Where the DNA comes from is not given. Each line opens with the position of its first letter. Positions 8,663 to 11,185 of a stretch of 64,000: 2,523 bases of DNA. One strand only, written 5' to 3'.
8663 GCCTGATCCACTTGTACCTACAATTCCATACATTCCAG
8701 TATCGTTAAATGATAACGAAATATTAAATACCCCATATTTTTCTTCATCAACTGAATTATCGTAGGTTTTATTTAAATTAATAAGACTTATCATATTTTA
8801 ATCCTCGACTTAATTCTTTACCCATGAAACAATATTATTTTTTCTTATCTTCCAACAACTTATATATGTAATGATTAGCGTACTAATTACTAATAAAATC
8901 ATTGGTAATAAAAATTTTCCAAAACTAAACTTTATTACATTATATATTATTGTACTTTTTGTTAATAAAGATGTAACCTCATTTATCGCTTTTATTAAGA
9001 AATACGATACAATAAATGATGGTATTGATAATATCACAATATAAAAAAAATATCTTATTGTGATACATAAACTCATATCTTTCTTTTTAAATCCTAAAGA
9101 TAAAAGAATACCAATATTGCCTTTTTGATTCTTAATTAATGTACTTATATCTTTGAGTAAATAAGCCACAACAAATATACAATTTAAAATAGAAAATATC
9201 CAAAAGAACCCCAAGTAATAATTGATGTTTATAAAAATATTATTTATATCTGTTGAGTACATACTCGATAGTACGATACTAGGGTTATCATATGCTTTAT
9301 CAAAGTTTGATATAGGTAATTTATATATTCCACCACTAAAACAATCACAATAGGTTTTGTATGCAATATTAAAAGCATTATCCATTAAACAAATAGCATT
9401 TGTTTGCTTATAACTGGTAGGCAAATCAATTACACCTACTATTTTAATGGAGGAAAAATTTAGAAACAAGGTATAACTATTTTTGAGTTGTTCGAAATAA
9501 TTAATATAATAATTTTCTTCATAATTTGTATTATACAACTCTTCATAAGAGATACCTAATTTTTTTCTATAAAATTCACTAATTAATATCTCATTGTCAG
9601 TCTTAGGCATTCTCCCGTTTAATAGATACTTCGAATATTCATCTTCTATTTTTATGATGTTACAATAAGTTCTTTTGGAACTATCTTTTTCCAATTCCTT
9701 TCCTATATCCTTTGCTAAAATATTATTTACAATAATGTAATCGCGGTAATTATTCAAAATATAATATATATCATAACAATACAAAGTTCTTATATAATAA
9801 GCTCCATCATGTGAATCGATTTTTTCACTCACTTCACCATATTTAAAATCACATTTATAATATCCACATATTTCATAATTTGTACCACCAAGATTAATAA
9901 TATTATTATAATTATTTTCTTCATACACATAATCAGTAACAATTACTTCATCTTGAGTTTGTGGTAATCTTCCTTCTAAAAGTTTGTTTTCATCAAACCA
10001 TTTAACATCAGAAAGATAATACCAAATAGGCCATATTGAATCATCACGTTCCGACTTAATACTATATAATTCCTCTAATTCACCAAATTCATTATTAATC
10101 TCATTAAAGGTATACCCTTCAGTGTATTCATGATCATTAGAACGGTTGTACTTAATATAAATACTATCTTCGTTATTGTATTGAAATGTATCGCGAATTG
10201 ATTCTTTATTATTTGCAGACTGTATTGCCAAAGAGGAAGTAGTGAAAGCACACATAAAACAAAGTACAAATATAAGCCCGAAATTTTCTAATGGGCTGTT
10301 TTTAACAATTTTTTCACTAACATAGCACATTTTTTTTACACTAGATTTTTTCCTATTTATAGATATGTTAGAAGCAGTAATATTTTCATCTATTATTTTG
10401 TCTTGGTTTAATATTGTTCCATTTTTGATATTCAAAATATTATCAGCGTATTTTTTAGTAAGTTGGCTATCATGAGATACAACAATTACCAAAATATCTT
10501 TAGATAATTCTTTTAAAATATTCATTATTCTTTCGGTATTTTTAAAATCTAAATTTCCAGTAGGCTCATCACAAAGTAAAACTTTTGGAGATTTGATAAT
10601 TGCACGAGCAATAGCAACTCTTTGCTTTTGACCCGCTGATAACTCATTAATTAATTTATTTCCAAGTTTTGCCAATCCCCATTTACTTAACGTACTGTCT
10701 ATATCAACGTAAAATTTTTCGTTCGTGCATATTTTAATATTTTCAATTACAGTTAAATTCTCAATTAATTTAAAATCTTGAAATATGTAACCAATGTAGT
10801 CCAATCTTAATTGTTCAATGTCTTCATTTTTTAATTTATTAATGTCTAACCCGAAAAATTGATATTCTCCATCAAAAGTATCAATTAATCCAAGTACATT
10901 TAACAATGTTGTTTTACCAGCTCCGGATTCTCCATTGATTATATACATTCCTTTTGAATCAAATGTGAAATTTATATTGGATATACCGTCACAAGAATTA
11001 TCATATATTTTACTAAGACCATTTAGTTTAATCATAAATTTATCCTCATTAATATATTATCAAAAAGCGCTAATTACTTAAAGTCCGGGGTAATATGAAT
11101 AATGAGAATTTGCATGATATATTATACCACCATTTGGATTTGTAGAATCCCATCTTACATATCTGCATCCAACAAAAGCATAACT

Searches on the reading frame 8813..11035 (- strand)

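Call 73: search_protein_families(library=padloc, proteins=[window:8813-11035:-], max_evalue=0.001)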
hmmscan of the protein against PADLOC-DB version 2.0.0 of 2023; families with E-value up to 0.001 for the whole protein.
window:8813-11035:- (741 aa): 7 families
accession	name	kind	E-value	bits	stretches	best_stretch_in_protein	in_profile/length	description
PDLC04135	mad3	-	8.7e-29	99.2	1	112-206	242-340/374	mads_3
PDLC04164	AriA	-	4.3e-07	27.7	1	129-192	169-235/253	-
PDLC04213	HEC-02A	-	1.4e-06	26.1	0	145-195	227-278/337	-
PDLC02980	AriA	-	4e-06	25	1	130-192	236-302/304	-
PDLC04140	mad8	-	1.1e-05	23.1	0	19-48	18-47/314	mads_8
PDLC02747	PbeC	-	2.1e-05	21.6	0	18-48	17-46/632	PbeC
PDLC02714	PbeC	-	0.00014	18.8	0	20-47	19-47/651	PbeC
